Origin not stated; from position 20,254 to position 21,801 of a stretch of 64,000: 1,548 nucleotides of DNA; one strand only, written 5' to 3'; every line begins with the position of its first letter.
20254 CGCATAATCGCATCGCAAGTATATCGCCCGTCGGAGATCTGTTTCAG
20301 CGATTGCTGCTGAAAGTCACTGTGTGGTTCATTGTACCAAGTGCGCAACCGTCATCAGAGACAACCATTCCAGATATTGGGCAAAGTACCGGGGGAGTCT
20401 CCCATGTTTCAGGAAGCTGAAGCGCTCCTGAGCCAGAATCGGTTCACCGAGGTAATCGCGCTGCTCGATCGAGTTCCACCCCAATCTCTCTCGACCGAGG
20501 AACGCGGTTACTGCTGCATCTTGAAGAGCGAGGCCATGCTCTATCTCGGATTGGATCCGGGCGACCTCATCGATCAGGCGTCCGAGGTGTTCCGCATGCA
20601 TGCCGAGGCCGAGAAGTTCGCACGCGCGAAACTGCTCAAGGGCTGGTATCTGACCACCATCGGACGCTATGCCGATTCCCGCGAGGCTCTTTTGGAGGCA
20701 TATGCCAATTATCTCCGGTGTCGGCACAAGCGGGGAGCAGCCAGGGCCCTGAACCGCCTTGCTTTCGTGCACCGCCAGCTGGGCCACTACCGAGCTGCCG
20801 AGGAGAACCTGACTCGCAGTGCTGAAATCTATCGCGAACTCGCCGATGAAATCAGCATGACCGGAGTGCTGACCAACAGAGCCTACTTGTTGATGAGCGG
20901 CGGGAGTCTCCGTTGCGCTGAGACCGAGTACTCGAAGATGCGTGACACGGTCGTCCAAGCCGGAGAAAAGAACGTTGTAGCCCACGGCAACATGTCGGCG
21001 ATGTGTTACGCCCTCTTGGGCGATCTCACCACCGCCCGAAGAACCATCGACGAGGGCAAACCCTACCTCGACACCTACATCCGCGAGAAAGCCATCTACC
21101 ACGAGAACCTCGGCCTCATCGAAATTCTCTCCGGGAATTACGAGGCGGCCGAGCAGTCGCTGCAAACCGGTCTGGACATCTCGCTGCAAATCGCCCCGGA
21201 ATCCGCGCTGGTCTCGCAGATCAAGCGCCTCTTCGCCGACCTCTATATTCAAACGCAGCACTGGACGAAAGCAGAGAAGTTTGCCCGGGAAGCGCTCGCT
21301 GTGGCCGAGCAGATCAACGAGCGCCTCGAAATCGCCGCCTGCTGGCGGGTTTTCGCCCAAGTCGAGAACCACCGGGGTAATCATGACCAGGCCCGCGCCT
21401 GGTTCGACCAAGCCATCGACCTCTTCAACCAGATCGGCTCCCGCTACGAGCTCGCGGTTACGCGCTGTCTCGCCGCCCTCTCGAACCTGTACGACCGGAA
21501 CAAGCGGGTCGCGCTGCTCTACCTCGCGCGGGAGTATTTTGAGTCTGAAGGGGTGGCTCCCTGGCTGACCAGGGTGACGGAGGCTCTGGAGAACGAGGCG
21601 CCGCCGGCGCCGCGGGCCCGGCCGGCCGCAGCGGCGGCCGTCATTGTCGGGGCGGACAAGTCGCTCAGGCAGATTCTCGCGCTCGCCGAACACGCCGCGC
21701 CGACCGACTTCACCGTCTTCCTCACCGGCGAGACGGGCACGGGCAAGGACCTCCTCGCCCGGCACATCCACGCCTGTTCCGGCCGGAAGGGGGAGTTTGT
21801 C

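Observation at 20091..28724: Accessory-looking island headed by a TPR-fused sigma-54 activator, full of unknown secreted proteins, repeats and decayed genes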

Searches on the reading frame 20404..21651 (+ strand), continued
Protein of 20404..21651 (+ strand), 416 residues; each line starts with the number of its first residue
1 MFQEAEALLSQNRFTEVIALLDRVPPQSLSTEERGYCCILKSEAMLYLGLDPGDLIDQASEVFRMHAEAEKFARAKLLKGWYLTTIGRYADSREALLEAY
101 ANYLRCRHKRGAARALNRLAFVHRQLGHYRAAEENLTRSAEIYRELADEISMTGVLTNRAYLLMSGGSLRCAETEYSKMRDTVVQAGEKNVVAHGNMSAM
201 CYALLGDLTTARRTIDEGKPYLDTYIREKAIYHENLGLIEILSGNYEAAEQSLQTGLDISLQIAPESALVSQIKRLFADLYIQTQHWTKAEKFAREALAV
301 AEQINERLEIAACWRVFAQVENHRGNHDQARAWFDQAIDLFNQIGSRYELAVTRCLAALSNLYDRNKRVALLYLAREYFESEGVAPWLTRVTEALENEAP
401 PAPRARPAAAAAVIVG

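Call 113: search_solved_structures(query=A10, max_evalue=1)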
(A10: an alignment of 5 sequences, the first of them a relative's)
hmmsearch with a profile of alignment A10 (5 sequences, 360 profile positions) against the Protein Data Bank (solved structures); distinct sequences matched with E-value up to 1: 2.
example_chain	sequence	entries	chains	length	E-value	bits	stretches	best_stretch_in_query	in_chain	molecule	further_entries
1dqn_A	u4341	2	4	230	0.79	11.8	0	94-167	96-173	GUANINE PHOSPHORIBOSYLTRANSFERASE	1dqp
8h9f_Q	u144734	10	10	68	0.91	11.6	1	242-284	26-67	ATP synthase protein 8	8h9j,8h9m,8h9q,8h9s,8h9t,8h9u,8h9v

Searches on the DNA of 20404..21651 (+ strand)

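Call 100: search_rna_families(sources=[L008, L013, L021, L022, L012], threshold=gathering)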
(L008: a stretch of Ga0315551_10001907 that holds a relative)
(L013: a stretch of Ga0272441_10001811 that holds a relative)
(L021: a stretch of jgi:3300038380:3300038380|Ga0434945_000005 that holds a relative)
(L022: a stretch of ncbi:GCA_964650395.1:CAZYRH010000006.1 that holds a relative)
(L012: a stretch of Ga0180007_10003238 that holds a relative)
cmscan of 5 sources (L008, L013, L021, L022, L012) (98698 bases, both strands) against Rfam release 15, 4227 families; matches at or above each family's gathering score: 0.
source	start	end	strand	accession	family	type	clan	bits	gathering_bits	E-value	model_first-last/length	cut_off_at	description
